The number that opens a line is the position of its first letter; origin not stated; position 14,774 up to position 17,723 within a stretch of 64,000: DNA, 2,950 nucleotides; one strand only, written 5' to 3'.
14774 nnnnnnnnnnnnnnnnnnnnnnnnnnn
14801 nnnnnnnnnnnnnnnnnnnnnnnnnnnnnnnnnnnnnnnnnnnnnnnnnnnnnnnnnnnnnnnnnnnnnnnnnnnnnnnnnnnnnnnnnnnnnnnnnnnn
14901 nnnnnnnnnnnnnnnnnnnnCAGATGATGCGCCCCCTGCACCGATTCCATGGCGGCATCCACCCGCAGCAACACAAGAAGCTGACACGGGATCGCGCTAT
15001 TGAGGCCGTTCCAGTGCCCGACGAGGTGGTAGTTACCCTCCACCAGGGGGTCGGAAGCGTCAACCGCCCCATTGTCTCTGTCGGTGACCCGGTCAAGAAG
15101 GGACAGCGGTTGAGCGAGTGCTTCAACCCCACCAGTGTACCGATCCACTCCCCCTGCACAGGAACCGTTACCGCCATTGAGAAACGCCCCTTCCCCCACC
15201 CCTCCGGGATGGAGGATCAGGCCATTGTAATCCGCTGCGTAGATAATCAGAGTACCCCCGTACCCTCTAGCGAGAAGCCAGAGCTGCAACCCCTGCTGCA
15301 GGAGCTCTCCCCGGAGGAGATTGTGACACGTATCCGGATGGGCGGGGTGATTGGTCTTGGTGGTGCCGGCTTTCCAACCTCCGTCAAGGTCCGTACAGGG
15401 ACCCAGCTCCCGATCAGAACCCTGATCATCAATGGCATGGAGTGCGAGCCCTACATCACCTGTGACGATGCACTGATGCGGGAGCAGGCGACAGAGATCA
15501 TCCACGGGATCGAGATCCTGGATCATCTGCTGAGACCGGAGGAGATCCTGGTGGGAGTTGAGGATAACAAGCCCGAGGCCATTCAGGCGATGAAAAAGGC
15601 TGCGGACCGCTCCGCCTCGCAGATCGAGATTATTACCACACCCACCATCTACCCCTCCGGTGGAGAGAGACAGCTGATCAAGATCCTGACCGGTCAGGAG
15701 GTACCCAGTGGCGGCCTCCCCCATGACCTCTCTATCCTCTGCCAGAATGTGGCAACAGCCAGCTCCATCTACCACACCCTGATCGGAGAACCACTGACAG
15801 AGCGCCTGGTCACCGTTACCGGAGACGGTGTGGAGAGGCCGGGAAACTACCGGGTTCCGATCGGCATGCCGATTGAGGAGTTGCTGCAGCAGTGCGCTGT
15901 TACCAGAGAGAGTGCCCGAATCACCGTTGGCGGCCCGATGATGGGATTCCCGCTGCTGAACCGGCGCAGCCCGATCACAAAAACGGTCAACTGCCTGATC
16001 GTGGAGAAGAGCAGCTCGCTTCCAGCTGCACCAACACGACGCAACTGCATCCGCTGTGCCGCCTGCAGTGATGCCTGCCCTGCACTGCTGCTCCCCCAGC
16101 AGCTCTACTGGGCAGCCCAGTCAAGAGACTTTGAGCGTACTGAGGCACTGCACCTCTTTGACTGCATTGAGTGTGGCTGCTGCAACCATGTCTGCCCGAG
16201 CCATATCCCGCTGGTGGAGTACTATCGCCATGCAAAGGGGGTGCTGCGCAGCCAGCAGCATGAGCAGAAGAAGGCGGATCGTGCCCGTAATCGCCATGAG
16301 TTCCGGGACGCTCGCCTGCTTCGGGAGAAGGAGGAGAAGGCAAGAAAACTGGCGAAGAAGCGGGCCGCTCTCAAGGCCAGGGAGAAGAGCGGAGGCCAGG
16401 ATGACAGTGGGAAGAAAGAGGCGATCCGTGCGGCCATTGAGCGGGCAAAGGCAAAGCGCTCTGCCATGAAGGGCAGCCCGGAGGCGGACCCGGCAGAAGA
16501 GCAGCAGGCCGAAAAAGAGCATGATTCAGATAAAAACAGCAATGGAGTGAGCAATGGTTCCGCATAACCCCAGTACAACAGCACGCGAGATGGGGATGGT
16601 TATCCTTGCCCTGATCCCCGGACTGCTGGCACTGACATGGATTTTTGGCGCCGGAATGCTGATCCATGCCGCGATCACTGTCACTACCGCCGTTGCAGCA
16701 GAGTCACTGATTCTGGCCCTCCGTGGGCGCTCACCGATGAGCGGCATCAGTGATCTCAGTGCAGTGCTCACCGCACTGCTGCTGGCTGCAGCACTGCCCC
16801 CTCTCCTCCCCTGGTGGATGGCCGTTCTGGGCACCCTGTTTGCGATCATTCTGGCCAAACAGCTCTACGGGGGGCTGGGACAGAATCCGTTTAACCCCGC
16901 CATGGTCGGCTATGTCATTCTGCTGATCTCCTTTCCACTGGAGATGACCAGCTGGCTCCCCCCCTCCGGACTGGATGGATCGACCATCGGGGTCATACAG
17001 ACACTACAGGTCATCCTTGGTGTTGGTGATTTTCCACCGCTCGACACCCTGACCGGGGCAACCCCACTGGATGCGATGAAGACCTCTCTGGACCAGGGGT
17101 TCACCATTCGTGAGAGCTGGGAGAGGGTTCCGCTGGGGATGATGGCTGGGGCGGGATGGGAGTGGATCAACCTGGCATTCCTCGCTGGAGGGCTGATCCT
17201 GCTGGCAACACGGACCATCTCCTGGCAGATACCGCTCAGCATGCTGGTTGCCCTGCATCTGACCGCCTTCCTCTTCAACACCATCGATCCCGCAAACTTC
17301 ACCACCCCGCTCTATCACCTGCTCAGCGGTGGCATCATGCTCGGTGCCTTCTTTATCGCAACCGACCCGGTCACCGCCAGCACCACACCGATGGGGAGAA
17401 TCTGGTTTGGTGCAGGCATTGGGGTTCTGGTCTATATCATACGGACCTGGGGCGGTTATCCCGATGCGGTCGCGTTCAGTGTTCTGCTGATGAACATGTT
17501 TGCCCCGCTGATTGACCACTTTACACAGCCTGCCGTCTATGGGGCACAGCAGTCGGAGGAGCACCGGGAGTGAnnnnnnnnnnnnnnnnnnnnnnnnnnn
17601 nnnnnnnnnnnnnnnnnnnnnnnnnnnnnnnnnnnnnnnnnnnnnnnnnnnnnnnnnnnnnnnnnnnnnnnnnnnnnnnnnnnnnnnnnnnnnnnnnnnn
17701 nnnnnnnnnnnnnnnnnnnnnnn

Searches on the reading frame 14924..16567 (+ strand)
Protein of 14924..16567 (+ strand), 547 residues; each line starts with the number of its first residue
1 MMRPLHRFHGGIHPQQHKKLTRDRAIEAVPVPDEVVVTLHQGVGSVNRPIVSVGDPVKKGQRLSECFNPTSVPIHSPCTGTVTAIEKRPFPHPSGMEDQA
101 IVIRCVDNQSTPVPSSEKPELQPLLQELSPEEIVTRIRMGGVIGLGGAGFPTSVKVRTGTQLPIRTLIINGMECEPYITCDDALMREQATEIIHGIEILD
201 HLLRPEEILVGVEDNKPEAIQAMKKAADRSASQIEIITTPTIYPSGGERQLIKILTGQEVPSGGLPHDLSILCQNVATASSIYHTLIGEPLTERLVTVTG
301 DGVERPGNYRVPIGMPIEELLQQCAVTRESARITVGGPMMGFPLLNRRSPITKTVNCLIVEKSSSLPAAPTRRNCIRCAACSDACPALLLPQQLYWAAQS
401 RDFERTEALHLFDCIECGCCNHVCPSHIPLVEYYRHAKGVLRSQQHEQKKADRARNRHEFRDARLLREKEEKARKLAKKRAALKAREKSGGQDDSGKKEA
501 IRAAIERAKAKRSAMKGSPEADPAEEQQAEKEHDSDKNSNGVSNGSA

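Call 21: search_protein_families(library=pfam, proteins=[window:14924-16567:+], max_evalue=0.00001)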
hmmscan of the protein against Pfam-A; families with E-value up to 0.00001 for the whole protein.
window:14924-16567:+ (547 aa): 7 families
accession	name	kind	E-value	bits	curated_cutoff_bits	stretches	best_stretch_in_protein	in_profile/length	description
PF01512.22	Complex1_51K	-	3.5e-48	163.7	31.2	1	138-284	2-150/150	Nuo51 FMN-binding domain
PF13375.12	RnfC_N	-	6.8e-29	100.3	25.6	1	7-105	2-98/101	RnfC Barrel sandwich hybrid domain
PF10531.15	SLBB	-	6.7e-12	45.5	27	1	296-343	2-55/55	SLBB domain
PF13237.11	Fer4_10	-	5.2e-08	33.1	25.5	1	373-425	7-53/53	4Fe-4S dicluster domain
PF12838.12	Fer4_7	-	4.3e-07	30.7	27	1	374-427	1-51/52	4Fe-4S dicluster domain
PF13183.11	Fer4_8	-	1.3e-06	29.3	27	1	374-428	4-68/68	4Fe-4S dicluster domain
PF13534.11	Fer4_17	-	7.2e-06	26.9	22.2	0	374-428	1-60/61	4Fe-4S dicluster domain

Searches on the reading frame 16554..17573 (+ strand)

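Call 21: search_protein_families(library=pfam, proteins=[window:16554-17573:+], max_evalue=0.00001)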
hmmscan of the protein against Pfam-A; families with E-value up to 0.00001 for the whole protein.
window:16554-17573:+ (339 aa): 1 family
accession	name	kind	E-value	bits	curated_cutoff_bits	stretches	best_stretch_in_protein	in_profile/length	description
PF03116.20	NQR2_RnfD_RnfE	-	3.8e-107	358.5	27.7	1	4-330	9-296/296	NQR2, RnfD, RnfE family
